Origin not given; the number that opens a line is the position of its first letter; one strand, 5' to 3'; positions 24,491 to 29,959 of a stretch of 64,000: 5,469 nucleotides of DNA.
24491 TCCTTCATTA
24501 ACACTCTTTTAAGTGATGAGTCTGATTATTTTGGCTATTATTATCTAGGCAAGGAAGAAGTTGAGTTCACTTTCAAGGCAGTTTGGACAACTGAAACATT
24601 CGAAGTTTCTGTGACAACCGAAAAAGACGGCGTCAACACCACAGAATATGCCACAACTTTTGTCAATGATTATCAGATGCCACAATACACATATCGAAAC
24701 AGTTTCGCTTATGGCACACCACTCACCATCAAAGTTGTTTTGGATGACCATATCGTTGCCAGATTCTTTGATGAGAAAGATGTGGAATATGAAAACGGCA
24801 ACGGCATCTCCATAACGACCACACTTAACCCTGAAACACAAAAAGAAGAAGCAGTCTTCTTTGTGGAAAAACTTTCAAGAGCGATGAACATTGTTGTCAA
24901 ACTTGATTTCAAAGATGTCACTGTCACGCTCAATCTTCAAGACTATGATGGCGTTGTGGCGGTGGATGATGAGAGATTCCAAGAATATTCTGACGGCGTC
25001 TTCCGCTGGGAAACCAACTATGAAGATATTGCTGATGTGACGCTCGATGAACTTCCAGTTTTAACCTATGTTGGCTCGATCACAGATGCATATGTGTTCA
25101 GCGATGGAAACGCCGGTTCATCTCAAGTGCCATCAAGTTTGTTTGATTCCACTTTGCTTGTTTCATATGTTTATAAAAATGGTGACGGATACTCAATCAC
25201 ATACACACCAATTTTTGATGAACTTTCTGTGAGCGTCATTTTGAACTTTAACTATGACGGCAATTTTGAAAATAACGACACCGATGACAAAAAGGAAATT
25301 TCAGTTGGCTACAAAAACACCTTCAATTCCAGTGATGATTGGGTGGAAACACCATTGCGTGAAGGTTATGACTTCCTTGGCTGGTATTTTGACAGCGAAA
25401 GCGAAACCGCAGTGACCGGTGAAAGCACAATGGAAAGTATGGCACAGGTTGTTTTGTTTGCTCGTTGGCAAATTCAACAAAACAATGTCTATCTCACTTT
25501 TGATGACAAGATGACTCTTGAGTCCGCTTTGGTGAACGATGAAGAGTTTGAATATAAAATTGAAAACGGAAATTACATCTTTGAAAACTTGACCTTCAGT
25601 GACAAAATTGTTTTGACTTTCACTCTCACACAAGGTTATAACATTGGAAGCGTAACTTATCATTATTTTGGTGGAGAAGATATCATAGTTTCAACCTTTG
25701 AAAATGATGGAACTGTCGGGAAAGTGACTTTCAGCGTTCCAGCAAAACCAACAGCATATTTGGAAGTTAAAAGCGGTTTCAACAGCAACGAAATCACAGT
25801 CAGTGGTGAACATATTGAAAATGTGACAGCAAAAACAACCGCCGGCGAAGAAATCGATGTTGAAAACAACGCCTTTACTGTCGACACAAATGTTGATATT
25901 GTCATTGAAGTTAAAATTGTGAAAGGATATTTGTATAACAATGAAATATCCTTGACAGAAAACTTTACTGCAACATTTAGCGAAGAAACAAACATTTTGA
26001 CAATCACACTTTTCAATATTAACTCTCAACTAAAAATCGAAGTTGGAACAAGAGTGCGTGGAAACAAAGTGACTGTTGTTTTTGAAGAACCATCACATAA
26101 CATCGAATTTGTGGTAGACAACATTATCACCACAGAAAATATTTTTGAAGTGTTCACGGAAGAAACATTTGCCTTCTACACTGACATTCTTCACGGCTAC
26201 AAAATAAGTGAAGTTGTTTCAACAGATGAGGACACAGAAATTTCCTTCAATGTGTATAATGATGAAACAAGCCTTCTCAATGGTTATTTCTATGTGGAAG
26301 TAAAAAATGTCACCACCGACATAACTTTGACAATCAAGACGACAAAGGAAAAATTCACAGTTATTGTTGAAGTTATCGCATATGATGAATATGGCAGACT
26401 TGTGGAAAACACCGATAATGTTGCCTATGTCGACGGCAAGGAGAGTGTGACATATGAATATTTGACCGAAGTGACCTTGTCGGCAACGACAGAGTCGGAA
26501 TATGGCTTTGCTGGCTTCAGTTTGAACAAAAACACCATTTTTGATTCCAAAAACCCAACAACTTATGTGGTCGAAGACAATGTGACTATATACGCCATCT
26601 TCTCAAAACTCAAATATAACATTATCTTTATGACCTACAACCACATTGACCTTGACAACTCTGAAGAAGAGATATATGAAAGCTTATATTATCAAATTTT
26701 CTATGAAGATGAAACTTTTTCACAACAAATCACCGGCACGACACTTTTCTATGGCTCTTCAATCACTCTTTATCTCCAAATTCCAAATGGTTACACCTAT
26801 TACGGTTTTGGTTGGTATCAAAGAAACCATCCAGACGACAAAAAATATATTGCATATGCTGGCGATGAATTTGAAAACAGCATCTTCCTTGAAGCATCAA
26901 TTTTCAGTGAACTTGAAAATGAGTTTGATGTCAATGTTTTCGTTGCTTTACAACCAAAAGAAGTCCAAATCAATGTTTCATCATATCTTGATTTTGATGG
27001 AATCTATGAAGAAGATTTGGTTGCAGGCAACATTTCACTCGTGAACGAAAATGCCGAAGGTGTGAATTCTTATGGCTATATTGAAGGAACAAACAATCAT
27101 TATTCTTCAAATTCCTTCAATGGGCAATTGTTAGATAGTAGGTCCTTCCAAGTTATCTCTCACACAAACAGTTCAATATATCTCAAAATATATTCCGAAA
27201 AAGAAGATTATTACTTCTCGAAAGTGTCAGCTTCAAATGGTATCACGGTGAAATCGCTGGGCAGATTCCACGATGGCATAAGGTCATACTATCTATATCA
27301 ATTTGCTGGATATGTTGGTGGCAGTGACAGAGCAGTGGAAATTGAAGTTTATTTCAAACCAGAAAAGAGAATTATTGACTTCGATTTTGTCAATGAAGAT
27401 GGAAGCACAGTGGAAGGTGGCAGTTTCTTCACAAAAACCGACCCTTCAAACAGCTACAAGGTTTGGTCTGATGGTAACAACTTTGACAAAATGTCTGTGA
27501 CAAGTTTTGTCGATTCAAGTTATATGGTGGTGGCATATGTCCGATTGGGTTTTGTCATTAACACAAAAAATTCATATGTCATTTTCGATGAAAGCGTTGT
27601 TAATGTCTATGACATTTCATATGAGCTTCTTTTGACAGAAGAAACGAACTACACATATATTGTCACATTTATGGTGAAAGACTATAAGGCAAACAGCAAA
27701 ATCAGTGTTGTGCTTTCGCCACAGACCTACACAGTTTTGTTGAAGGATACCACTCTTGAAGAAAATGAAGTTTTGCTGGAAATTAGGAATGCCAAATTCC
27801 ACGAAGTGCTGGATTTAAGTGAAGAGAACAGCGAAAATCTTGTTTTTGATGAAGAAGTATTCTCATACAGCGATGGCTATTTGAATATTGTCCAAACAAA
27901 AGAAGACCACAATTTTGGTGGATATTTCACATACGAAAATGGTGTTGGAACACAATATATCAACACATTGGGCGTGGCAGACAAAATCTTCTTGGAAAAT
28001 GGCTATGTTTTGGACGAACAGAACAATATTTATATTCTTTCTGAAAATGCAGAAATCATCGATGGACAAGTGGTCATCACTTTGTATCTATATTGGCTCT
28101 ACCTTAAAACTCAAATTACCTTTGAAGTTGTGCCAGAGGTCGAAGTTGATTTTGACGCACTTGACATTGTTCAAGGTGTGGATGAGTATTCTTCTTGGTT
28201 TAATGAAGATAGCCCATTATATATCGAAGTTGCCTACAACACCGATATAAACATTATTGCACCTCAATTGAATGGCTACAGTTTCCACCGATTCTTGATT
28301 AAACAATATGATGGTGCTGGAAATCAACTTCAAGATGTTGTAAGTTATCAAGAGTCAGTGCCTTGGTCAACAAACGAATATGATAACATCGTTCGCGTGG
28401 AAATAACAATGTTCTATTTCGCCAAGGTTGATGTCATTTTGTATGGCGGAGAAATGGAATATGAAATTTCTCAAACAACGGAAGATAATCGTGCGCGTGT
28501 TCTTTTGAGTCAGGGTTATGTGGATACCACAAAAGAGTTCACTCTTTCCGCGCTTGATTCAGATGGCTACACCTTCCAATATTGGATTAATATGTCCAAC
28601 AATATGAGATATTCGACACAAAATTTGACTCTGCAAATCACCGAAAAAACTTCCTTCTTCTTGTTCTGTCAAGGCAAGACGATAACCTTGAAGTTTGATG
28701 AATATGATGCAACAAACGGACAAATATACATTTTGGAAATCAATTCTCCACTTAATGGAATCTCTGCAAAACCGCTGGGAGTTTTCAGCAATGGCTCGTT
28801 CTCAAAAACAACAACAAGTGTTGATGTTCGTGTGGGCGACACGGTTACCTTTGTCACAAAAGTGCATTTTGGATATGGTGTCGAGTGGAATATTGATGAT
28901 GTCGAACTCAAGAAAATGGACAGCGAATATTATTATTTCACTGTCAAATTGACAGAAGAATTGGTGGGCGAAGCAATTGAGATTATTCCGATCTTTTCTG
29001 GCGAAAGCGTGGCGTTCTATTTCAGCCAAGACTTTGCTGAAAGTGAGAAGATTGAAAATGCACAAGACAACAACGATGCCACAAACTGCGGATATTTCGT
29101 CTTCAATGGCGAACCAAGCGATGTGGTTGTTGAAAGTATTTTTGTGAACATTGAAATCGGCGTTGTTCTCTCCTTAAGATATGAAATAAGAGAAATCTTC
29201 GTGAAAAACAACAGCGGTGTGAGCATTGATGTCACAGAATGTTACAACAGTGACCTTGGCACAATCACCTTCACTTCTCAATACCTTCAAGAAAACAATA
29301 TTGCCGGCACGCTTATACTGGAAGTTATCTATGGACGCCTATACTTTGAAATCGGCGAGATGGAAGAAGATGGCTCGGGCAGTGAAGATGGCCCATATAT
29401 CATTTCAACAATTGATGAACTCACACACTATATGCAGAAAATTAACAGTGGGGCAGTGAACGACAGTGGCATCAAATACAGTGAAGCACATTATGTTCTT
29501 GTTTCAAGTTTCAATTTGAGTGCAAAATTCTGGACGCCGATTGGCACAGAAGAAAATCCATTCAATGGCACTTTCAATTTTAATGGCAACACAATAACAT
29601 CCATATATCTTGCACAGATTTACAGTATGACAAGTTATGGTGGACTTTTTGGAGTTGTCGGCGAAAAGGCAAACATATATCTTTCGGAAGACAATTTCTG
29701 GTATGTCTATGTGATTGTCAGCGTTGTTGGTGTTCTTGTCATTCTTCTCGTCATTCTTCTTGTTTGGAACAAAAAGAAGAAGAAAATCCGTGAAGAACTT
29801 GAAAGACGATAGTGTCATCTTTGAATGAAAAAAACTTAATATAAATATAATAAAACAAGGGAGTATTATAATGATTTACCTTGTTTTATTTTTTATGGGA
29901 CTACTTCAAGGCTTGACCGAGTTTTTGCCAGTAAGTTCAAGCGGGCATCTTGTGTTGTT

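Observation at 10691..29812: Single 19.1-kb ORF encoding a 6373-aa surface protein bracketed by GLUG-type modules and anchored by a C-terminal TM helix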

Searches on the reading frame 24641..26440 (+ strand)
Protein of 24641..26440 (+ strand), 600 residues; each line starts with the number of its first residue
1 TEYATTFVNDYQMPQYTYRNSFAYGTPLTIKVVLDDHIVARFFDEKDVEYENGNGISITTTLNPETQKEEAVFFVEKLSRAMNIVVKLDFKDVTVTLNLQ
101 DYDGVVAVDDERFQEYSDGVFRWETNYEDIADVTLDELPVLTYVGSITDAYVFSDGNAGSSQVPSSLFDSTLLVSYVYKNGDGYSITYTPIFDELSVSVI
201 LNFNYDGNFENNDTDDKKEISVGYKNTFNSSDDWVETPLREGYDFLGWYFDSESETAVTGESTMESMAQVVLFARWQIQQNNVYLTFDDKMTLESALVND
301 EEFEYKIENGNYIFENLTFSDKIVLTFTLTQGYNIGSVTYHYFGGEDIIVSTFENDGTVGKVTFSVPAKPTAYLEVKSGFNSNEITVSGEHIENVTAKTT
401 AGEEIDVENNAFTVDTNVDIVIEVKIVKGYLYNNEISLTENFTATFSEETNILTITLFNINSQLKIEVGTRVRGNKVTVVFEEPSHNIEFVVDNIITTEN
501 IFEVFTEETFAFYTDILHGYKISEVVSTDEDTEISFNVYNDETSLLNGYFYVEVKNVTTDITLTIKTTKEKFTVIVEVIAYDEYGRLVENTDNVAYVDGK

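Call 9: search_protein_families(library=pfam, proteins=[window:24641-26440:+], max_evalue=10)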
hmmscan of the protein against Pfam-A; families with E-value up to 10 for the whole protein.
window:24641-26440:+ (600 aa): 1 family
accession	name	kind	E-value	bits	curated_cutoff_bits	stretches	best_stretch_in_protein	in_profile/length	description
PF09479.16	Flg_new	-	1e-06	29.2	27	1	208-274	4-64/65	Listeria-Bacteroides repeat domain (List_Bact_rpt)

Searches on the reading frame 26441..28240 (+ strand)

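Call 9: search_protein_families(library=pfam, proteins=[window:26441-28240:+], max_evalue=10)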
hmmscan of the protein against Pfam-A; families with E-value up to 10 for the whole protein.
window:26441-28240:+ (600 aa): 3 families
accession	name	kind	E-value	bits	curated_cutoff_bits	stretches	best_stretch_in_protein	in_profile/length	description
PF18998.6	Flg_new_2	-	0.00013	22.4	23.6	1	4-56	18-71/73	Divergent InlB B-repeat domain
PF09479.16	Flg_new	-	3.7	8.2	27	1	3-52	14-64/65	Listeria-Bacteroides repeat domain (List_Bact_rpt)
PF24236.1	Tea_helical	-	5.7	7.5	27.1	0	53-94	3-46/64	Telomere ends associated alpha-helical domain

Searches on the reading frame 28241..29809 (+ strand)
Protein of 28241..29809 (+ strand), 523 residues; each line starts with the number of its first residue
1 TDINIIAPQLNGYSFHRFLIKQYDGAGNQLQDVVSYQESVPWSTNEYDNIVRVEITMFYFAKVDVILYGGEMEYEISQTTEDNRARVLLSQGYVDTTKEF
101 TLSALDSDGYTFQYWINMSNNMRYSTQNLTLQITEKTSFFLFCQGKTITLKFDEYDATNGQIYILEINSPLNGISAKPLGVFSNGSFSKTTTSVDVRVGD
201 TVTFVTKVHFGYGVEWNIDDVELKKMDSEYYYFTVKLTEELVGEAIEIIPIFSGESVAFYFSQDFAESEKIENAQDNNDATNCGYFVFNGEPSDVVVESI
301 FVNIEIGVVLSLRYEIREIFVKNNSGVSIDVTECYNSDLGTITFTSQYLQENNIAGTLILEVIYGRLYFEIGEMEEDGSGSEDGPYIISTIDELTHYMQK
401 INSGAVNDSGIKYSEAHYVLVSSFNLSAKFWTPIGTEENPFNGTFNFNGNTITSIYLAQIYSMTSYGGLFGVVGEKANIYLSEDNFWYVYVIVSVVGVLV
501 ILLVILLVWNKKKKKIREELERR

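Call 9: search_protein_families(library=pfam, proteins=[window:28241-29809:+], max_evalue=10)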
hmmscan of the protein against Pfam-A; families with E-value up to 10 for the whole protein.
window:28241-29809:+ (523 aa): 3 families
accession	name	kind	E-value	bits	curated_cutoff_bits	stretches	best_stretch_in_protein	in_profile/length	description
PF18998.6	Flg_new_2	-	0.021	15.3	23.6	1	86-133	12-58/73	Divergent InlB B-repeat domain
PF16027.10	DUF4786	-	0.22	12.5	27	1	274-296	133-155/169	Domain of unknown function (DUF4786)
PF14610.12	Psg1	-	6.1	7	30.1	1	490-516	158-185/186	Ykl077w/Psg1 (Pma1 Stabilization in Golgi)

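Call 20: find_homologous_proteins(query=window:28241-29809:+, max_evalue=0.001)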
Query window:28241-29809:+ (523 aa): 20 proteins with E <= 0.001 among 8000 candidates.
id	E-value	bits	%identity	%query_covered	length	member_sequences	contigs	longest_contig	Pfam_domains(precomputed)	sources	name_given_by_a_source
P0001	1.0e-135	472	46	83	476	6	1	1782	-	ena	-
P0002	5.2e-122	426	66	57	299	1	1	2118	-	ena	-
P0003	8.3e-92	327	35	97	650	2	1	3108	-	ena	-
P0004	8.7e-50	188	36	59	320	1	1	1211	-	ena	-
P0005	7.9e-25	106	33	26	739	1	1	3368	PF07581.18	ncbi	-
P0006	6.3e-12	63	38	19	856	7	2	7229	-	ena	-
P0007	1.6e-11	62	35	18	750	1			PF00240.30,PF07581.18,PF11976.15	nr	nr:ubiquitin family protein [Clostridia bacterium]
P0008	2.6e-7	48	38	18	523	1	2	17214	PF07581.18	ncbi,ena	-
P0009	1.8e-6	45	35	19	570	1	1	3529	PF13149.13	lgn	-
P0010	4.8e-6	44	41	18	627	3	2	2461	PF00700.28,PF00669.26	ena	-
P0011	1.4e-5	42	32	19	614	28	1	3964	-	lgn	-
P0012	2.2e-5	42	35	19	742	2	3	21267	PF07581.18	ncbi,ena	-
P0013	2.2e-5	42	31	23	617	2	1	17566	-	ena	-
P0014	2.3e-5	42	36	18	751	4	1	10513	PF00656.28,PF07581.18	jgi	-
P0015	2.0e-4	38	36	18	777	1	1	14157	PF13149.13,PF07581.18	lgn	-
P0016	2.2e-4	38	37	17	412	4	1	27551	PF07581.18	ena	-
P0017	3.1e-4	38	37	21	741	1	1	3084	PF09479.17,PF07581.18,PF05345.19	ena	-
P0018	4.3e-4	37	37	17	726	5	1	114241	PF07581.18,PF00395.26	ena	-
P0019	6.4e-4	37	30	28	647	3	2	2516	PF07581.18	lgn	-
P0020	9.8e-4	36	37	17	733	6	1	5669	PF07581.18,PF00395.26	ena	-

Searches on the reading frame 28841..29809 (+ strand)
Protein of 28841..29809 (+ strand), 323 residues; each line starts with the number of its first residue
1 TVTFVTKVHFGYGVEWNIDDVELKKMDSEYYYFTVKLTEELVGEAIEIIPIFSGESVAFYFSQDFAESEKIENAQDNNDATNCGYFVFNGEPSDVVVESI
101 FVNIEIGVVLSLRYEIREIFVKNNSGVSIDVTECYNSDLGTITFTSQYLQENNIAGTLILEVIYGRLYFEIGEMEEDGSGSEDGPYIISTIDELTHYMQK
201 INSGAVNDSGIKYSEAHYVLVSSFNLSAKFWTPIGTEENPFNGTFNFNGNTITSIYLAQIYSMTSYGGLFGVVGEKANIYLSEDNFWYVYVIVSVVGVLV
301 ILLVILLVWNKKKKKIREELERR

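Call 23: find_related_loci(query=A1, collection=genome_contigs, flank=10000)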
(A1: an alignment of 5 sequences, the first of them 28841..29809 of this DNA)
Query A1 (323 aa) in genome_contigs; peptide patterns used: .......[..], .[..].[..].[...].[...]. (x = any residue, [..] = any of these).
159 stretches matched a pattern; 38 encode a relative of the query (tblastn E <= 1e-3); 38 distinct loci.
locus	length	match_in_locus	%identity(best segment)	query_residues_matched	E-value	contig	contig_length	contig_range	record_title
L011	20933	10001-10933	64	1-310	7e-126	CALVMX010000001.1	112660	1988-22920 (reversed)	MAG: uncultured Clostridia bacterium isolate BRZ_EA__bin76 genome assembly, contig: BRZ_EA__NODE_210_length_112660_cov_5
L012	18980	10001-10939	65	1-312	3e-123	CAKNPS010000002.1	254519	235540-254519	MAG TPA_asm: uncultured Clostridia bacterium isolate ERR3414581_bin.102_metaWRAP_v1.1_MAG genome assembly, contig: NODE_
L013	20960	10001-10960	54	1-320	5e-104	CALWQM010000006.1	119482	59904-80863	MAG: uncultured Clostridia bacterium isolate E14__bin174 genome assembly, contig: E14__k127_1631678, whole genome shotgu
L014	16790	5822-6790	51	1-323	1e-93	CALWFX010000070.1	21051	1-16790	MAG: uncultured Clostridia bacterium isolate E27__bin15 genome assembly, contig: E27__k127_3782567, whole genome shotgun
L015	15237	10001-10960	48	1-320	5e-91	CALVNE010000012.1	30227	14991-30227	MAG: uncultured Clostridia bacterium isolate BRZ_EH__bin128 genome assembly, contig: BRZ_EH__NODE_2552_length_30227_cov_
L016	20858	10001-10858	46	2-288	4e-81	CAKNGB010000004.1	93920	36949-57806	MAG TPA_asm: uncultured Clostridia bacterium isolate ERR3414586_bin.3_metaWRAP_v1.1_MAG genome assembly, contig: NODE_33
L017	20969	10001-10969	40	2-323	1e-69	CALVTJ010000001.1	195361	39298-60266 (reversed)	MAG: uncultured Clostridia bacterium isolate BRZ_KC__bin76 genome assembly, contig: BRZ_KC__NODE_49_length_195361_cov_19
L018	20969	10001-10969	40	4-323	2e-68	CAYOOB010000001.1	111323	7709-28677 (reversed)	MAG TPA_asm: uncultured Lachnospiraceae bacterium isolate SRP141132_co3_356 genome assembly, contig: NODE_38_length_1113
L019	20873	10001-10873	41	2-290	5e-66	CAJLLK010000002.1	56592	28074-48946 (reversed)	MAG TPA_asm: uncultured Catabacter sp. isolate ERR321592-bin.10 genome assembly, contig: NODE_252_length_56592_cov_5.058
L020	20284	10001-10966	37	2-320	4e-66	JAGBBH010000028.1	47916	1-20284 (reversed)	MAG: Clostridia bacterium isolate RGIG8962 Water_deer_Rectum-2__c163787, whole genome shotgun sequence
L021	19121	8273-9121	42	2-279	2e-61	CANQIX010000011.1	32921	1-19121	MAG: uncultured Clostridia bacterium isolate Lapin-027__bin36 genome assembly, contig: Lapin-027__NODE_1024_length_32921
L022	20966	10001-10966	37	2-322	2e-61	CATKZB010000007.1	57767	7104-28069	MAG TPA_asm: uncultured Christensenella sp. isolate MGG06840_1680015412 genome assembly, contig: ERR3199580_815, whole g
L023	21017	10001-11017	36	1-323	1e-59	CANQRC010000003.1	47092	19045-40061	MAG: uncultured Clostridia bacterium isolate Lapin-008__bin78 genome assembly, contig: Lapin-008__NODE_939_length_47092_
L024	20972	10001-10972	37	2-323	2e-59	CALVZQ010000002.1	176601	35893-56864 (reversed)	MAG: uncultured Clostridia bacterium isolate BRZ_FC__bin54 genome assembly, contig: BRZ_FC__NODE_88_length_176601_cov_12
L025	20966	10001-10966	33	2-323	2e-58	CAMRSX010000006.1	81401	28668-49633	MAG TPA_asm: uncultured Clostridia bacterium isolate SRR13573579_bin.28_metawrap_v1.3_MAG genome assembly, contig: NODE.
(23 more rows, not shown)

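Call 48: predict_structure(alignment_id=A1)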
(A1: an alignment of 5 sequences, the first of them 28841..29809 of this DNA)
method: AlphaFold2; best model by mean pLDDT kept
length: 323 residues; sequences in the alignment: 5
mean_pLDDT: 76.9   pTM: 0.62
mean pLDDT of the five models: 76.9, 70.9, 68.5, 58.8, 56.7
residues with pLDDT >= 90: 95; 70-90: 128; 50-70: 66; < 50: 34
segments of 3 or more residues with pLDDT < 50: 7-14, 260-269, 271-285
pLDDT, mean of each block of 10 residues (from residue 1): 48 50 58 63 57 78 86 73 90 88 94 92 83 95 95 88 89 86 92 90 90 90 84 72 82 67 45 31 52 91 91 78 61
secondary structure, 60 per line:
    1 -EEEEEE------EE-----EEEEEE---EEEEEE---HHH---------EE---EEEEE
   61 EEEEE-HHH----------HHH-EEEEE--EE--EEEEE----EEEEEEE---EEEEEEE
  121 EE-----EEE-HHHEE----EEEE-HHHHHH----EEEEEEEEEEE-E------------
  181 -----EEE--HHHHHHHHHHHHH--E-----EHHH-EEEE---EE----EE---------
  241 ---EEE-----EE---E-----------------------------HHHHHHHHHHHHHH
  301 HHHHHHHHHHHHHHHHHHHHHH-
elements in order: E2-7 E21-26 E30-35 E56-65 E84-88 E95-99 E104-110 E114-122 E128-130 E141-144 H146-151 E156-166 E186-188 H191-203 E217-220 E244-246 H287-322

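Call 53: fold_search(model_id=the predicted structure, library=pdb)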
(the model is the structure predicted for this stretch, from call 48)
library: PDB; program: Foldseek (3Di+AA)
matches with E <= 10: 864; with E <= 0.001: 0
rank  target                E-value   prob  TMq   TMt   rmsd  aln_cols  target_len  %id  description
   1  6n0a_B                8.7e-03  0.41  0.16  0.17  17.8       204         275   15  Structure of the major pilin protein (T-18.1) from Streptococcus pyogenes serotype MGAS8232 (released 2019-04-17)
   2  6n0a_A                1.0e-02  0.51  0.17  0.18  17.6       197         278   15  Structure of the major pilin protein (T-18.1) from Streptococcus pyogenes serotype MGAS8232 (released 2019-04-17)
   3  6bbt_A                1.3e-02  0.51  0.16  0.18  18.7       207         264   11  Structure of the major pilin protein (T-13) from Streptococcus pyogenes serotype GAS131465 (released 2018-10-24)
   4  3b2m_C                1.8e-02  0.44  0.17  0.19  17.4       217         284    8  Crystal Structure of the Major Pilin from Streptococcus pyogenes (released 2007-12-18)
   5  6bbt_B                2.2e-02  0.41  0.16  0.19  19.2       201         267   11  Structure of the major pilin protein (T-13) from Streptococcus pyogenes serotype GAS131465 (released 2018-10-24)
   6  6bbw_A                3.1e-02  0.28  0.16  0.18  17.9       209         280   11  Structure of the major pilin protein (T3.2) from Streptococcus pyogenes serotype GAS13637 (released 2018-10-24)
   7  6fy3_Y                7.6e-02  0.12  0.12  0.17  16.1       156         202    6  Crystal structure of a V2-directed, RV144 vaccine-like antibody from HIV-1 infection, CAP228-3D, bound to a heterologo (released 2018-09-05)
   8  1bml_C                1.5e-01  0.14  0.15  0.15  10.9       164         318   11  COMPLEX OF THE CATALYTIC DOMAIN OF HUMAN PLASMIN AND STREPTOKINASE (released 1999-08-02)
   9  9l3p_A                2.0e-01  0.51  0.14  0.09   7.4        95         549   10  Crystal structure of endo-processive xyloglucanase Xeg5A E285A from Aspergillus oryzae with GLLX/L (released 2025-06-25)
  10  4lfh_D                2.0e-01  0.20  0.12  0.18  17.3       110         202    9  Crystal Structure of 9C2 TCR (released 2013-10-02)
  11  9o4x_D                2.8e-01  0.18  0.13  0.19  17.5       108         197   10  Gamma delta T cell receptor bound to CD1d (released 2025-12-10)
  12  8jbv_M                2.8e-01  0.15  0.12  0.18  17.1       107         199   11  Extracellular domain of gamma delta TCR (released 2024-05-08)
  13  8jcb_M                2.8e-01  0.15  0.12  0.16  17.1       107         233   11  Vgamma5 Vdelta1 T cell receptor complex (released 2024-05-08)
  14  6xi3                  3.0e-01  0.08  0.11  0.10  17.9       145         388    9  Crystal structure of tetra-tandem repeat in extending region of large adhesion protein (released 2020-10-14)
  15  5ifj_B                3.2e-01  0.07  0.12  0.16  17.9       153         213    8  Crystal structure of anti-gliadin 1002-1E01 Fab fragment in complex of peptide PLQPEQPFP (released 2017-03-15)
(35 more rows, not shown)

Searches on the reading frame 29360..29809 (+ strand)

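Call 97: search_protein_families(library=ncbifam, proteins=[window:29360-29809:+], max_evalue=10)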
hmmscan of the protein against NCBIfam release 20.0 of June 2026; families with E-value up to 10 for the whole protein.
window:29360-29809:+ (150 aa): 6 families
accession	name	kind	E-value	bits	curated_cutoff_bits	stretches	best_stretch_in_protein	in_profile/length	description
NF046000.1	MAG1210_fam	subfamily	0.0063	15.2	275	1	49-148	43-132/550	MAG1210 family protein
NF033218.1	anchor_AmaP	equivalog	0.013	15.3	55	1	105-143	38-78/166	alkaline shock response membrane anchor protein AmaP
TIGR01478.1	STEVOR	paralog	0.013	14.7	166.65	1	77-143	224-296/308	STEVOR family variant surface protein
NF045534.1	small_EYxxD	equivalog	0.11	12.3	29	1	115-142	8-32/37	EYxxD motif small membrane protein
TIGR01167.1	LPXTG_anchor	domain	0.14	12.9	15.9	1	120-141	13-34/34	LPXTG cell wall anchor domain-containing protein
NF041738.1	GG_III-CTERM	domain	0.4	10.7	22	1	117-142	1-27/28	GGIII-like transmembrane region-containing protein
